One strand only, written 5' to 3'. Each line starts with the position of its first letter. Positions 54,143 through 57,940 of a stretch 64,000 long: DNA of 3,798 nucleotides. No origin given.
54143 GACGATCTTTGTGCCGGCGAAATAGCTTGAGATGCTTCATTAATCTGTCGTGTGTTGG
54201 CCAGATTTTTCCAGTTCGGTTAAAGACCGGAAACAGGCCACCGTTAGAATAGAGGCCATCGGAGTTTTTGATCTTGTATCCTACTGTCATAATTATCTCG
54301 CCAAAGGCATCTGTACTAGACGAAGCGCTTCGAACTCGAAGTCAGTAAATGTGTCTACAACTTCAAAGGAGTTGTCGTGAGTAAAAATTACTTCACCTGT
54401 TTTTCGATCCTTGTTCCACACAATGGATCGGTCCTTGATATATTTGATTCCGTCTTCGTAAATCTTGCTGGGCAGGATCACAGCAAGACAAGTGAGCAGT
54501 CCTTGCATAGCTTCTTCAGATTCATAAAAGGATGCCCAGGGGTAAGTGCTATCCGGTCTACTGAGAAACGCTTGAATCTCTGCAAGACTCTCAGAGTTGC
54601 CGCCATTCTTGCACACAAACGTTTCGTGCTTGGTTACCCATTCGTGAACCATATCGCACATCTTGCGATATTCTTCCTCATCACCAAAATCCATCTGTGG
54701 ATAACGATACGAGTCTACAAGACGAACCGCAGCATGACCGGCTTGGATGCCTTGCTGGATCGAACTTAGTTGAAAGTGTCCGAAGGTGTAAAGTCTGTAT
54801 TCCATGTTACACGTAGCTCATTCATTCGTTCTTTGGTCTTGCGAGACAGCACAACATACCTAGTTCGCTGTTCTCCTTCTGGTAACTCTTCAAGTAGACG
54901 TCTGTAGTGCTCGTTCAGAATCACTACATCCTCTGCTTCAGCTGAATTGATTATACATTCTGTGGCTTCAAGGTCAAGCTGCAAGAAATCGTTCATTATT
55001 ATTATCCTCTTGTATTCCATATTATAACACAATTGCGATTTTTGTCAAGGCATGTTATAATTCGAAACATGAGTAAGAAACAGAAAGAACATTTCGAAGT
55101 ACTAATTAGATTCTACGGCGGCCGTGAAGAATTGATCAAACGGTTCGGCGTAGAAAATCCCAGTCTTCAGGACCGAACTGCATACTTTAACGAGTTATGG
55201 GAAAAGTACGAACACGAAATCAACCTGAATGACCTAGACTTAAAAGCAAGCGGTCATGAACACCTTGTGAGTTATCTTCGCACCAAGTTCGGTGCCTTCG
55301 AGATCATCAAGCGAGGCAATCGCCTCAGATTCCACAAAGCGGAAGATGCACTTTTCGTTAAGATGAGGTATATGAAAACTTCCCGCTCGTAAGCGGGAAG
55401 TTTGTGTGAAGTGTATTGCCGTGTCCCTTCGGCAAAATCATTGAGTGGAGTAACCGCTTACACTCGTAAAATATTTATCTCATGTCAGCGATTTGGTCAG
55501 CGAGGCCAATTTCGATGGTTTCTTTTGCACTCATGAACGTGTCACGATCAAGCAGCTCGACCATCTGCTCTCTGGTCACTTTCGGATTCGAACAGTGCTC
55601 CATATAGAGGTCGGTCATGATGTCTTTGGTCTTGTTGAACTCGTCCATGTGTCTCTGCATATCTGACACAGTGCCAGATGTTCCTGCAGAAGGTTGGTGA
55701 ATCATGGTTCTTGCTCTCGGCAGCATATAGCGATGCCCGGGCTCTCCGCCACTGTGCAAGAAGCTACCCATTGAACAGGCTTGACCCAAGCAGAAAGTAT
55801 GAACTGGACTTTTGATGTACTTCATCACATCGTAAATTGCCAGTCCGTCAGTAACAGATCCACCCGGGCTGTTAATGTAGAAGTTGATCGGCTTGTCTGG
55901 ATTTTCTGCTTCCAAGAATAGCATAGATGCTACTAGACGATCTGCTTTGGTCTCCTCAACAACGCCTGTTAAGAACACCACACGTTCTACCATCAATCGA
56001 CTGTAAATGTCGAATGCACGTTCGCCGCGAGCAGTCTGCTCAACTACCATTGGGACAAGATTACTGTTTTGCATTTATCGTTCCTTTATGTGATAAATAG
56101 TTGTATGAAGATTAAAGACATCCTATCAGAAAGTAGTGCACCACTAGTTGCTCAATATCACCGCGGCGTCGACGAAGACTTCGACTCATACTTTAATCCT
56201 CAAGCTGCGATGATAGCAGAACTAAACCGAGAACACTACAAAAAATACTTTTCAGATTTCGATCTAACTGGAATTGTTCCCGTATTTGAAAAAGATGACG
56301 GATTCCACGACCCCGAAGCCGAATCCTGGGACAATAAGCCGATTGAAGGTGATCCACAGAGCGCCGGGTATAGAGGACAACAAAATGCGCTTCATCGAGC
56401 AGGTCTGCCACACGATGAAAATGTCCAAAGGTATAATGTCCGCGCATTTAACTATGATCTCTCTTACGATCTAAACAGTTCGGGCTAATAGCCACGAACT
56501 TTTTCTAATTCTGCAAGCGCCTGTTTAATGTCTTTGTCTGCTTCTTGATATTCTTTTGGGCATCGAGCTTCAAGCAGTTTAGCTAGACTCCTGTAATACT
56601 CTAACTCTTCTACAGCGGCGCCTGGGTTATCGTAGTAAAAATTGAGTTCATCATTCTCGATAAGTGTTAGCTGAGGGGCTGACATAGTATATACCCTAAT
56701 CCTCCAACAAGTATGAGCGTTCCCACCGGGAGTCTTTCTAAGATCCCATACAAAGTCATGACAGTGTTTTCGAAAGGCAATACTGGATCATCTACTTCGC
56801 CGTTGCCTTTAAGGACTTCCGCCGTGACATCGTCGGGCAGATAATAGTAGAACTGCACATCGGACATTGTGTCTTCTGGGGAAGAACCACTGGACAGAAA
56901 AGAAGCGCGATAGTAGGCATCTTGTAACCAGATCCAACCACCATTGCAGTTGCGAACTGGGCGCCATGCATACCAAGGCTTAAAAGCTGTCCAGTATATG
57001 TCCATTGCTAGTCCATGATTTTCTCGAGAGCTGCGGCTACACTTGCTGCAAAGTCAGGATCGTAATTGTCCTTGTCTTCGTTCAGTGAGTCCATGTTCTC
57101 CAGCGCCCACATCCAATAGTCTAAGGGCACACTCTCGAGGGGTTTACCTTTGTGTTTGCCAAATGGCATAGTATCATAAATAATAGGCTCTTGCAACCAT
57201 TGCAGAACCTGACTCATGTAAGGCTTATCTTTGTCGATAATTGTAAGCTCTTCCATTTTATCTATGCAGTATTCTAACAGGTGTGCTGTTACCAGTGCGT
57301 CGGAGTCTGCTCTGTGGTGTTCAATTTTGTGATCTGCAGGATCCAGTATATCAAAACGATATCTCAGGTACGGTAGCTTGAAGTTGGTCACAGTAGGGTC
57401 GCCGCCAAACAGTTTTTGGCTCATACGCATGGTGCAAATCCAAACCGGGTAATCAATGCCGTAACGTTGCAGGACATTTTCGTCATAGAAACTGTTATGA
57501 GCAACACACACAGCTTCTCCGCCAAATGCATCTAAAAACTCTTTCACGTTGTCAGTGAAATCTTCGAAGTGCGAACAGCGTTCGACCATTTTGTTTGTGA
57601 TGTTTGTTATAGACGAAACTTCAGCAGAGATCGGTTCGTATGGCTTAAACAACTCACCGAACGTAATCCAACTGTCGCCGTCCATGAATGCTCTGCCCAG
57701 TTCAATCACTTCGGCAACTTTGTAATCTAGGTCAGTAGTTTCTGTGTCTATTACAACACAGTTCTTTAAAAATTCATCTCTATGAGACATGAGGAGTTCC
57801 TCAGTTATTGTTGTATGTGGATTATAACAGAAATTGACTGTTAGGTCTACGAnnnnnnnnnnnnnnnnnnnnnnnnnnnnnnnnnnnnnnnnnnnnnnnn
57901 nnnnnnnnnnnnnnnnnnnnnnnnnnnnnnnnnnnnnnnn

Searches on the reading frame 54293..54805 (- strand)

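Call 76: search_protein_families(library=phrogs, proteins=[window:54293-54805:-], max_evalue=0.00001)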
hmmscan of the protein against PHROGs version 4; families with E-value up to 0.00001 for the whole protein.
window:54293-54805:- (170 aa): 1 family
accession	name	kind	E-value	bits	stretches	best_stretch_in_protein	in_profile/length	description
phrog_3668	-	other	1e-25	91.4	1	1-135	1-124/152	hydrolase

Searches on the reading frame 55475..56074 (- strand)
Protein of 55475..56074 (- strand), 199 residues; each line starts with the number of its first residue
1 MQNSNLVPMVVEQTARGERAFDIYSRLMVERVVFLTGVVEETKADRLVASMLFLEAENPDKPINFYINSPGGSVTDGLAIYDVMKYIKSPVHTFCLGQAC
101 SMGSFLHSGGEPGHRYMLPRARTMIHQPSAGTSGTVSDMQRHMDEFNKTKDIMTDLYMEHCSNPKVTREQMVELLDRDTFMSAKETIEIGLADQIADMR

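Call 19: search_protein_families(library=phrogs, proteins=[window:55475-56074:-])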
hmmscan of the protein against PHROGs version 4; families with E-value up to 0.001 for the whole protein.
window:55475-56074:- (199 aa): 11 families
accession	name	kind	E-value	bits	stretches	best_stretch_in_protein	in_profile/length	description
phrog_94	-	head and packaging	6.5e-48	165.6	1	7-197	57-251/622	head maturation protease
phrog_133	-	head and packaging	6.8e-30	105.3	1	61-197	49-180/668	head maturation protease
phrog_2976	-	head and packaging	1.7e-28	101.4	1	56-198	45-184/394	head maturation protease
phrog_1684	-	head and packaging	2.5e-23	83.9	1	59-196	72-203/284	head maturation protease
phrog_3348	-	unknown function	7.8e-20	72.5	1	61-196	68-198/386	-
phrog_1827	-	other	2.9e-14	53.9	1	45-187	37-174/202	ATP-dependent protease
phrog_53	-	head and packaging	2.5e-13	51.1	1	38-197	95-280/583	head maturation protease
phrog_33547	-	unknown function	4.2e-10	40.1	1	54-194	23-157/357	-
phrog_23753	-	head and packaging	3e-06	28.1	1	31-197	17-173/298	head maturation protease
phrog_5410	-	other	2.1e-05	24.9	1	57-158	52-151/323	ATP-dependent protease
phrog_13984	-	unknown function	0.00023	22.3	1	63-108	63-108/123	-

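Call 26: search_dna_similar(query=window:55475-56074:-, collection=phages, mode=protein, max_rows=25, max_evalue=1e-20)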
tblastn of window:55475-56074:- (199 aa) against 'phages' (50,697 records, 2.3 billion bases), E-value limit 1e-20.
Records with a match: 148; places in all: 152; records where one place covers at least 80% of the query: 147.
Best place of each record, by identity: <60% 148.
By first word of the organism name: Escherichia 33; Bacteriophage 20; Prevotella 15; Pseudomonas 11; Klebsiella 10; Salmonella 8; Erwinia 8; Vibrio 7; Listeria 6; Staphylococcus 5; and 12 more.
By host as written in the record: - 35; Prevotella sp. 15; Escherichia coli 9; Listeria monocytogenes 6; Pseudomonas aeruginosa PAO1 5; Klebsiella pneumoniae 5; Salmonella enterica subsp. enterica serovar Typhimurium 4; Pseudomonas aeruginosa 3; and 46 more.
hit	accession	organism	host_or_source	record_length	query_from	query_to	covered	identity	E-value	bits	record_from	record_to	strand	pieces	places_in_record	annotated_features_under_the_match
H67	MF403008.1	Agrobacterium phage Atu_ph07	Agrobacterium tumefaciens C58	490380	6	199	97%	56.2%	1e-68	231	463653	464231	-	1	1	ATP-dependent Clp protease proteolytic subunit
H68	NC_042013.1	Agrobacterium phage Atu_ph07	Agrobacterium tumefaciens C58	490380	6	199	97%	56.2%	1e-68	231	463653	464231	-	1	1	head maturation protease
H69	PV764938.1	Sinorhizobium phage Phosso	Sinohrizobium meliloti NRRL L-50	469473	1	195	98%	55.9%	1e-66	226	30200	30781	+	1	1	ATP-dependent Clp protease proteolytic subunit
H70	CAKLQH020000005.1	Acinetobacter phage MD-2021a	not known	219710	6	199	97%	54.6%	1e-60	209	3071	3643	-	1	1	clpP: ATP-dependent Clp protease proteolytic subunit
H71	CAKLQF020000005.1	Acinetobacter phage MD-2021a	not known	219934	6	199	97%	54.6%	1e-60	209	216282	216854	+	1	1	clpP: ATP-dependent Clp protease proteolytic subunit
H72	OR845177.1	Escherichia phage EC22.5-2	Escherichia coli ATCC 25922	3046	6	199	97%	53.1%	3e-60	207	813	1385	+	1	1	record has no annotation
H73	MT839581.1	Bacteriophage sp.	human fecal samples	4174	6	195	95%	53.2%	4e-59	204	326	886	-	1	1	record has no annotation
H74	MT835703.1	Bacteriophage sp.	human fecal samples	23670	5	199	98%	50.8%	7e-58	201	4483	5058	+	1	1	record has no annotation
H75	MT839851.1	Bacteriophage sp.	human fecal samples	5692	5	199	98%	49.2%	3e-54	191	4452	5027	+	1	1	record has no annotation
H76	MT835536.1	Bacteriophage sp.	human fecal samples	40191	5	199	98%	48.7%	9e-55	192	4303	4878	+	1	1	record has no annotation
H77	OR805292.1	Pseudomonas phage Cassandra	Pseudomonas aeruginosa PAO1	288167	4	199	98%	48.1%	3e-58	202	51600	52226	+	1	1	head maturation protease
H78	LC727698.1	Pseudomonas phage sp. 30-3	Pseudomonas aeruginosa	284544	4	199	98%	48.1%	3e-58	202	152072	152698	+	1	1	clpP: ATP-dependent Clp protease proteolytic subunit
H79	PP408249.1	Pseudomonas phage vB_Pa-PAC2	Pseudomonas aeruginosa PAO1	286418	4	199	98%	48.1%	3e-58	202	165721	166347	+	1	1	ATP-dependent Clp protease proteolytic subunit ClpP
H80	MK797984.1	Pseudomonas phage vB_PaeM_PA5oct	-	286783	4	199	98%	48.1%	3e-58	202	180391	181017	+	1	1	ATP-dependent Clp protease proteolytic subunit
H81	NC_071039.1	Pseudomonas phage vB_PaeM_PA5oct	-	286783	4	199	98%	48.1%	3e-58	202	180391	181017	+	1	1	head maturation protease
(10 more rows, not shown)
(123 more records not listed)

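Call 66: find_related_loci(query=window:55475-56074:-, collection=viral_contigs, flank=3000)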
Query window:55475-56074:- (199 aa) in viral_contigs; peptide patterns used: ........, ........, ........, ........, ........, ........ (x = any residue, [..] = any of these).
80 stretches matched a pattern; 74 encode a relative of the query (tblastn E <= 1e-3); 74 distinct loci.
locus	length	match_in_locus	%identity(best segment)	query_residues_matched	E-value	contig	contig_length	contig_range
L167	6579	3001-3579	61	6-199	4e-79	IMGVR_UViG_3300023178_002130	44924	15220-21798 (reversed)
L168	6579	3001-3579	61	6-199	4e-79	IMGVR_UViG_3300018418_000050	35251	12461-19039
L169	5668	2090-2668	61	6-199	4e-79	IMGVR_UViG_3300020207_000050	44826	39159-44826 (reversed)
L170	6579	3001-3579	61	6-199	4e-79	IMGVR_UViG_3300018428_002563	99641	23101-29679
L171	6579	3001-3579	61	6-199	7e-78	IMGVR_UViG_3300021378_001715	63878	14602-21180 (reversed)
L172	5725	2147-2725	60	6-199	9e-77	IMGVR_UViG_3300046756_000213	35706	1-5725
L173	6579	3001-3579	60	6-199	9e-77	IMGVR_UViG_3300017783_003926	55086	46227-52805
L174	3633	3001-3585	59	4-199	8e-76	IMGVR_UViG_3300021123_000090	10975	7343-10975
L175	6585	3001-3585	59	4-199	9e-76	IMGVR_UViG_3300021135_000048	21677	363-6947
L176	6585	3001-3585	59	4-199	9e-76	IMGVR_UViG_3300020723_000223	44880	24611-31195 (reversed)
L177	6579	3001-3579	56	6-199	8e-74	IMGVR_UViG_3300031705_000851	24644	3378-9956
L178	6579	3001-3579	56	6-199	8e-74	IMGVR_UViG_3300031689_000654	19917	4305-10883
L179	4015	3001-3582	56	5-199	2e-72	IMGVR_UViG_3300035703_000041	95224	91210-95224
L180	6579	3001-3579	56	6-199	5e-72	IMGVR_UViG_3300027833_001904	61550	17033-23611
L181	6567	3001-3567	56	6-195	9e-72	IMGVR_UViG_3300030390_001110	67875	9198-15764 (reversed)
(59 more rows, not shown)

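Call 81: search_protein_families(library=ncbifam, proteins=[window:55475-56074:-], max_evalue=0.00001)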
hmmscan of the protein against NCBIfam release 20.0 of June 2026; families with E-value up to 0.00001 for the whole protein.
window:55475-56074:- (199 aa): 10 families
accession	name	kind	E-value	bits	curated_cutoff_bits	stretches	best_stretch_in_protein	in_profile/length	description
NF001368.0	PRK00277.1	subfamily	7.2e-77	257.8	249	1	2-197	4-196/203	ATP-dependent Clp protease proteolytic subunit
TIGR00493.1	clpP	equivalog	8e-70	234.5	308.6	1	5-195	2-189/192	ATP-dependent Clp endopeptidase proteolytic subunit ClpP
NF009203.0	PRK12551.1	equivalog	4.8e-58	196.1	359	1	6-198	1-190/196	ATP-dependent Clp protease proteolytic subunit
NF009205.0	PRK12553.1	subfamily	5.8e-58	195.9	228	1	3-196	10-202/211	ATP-dependent Clp protease proteolytic subunit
NF011090.0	PRK14513.1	equivalog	8.1e-58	195.6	347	1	6-197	3-191/201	ATP-dependent Clp protease proteolytic subunit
NF011091.0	PRK14514.1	equivalog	5.9e-45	153.6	361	1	2-196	26-217/221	ATP-dependent Clp endopeptidase proteolytic subunit ClpP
NF009204.0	PRK12552.1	equivalog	6.1e-35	120.6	263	1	22-197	22-213/225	ATP-dependent Clp protease proteolytic subunit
NF011089.0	PRK14512.1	equivalog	1e-30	107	251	1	25-198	23-193/200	ATP-dependent Clp protease proteolytic subunit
NF045542.1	Clp_rel_HeadMat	equivalog_domain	5.3e-30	104.5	120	1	55-195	28-165/165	head maturation protease, ClpP-related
NF045540.1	scaf_prot_MCP1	exception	1.2e-28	100.2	475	1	54-197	24-162/652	ClpP-like prohead protease/major capsid protein fusion protein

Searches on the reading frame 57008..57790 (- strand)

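Call 76: search_protein_families(library=phrogs, proteins=[window:57008-57790:-], max_evalue=0.00001)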
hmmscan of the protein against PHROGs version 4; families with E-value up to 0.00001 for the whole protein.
window:57008-57790:- (260 aa): 3 families
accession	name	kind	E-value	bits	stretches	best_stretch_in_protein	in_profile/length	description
phrog_192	-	DNA, RNA and nucleotide metabolism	7.3e-46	158.2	1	7-243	104-341/397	DNA polymerase exonuclease subunit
phrog_14632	-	DNA, RNA and nucleotide metabolism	6e-11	42.7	1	8-187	81-255/380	DNA polymerase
phrog_17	-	DNA, RNA and nucleotide metabolism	3.2e-09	36.3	1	7-192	668-832/1445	DNA polymerase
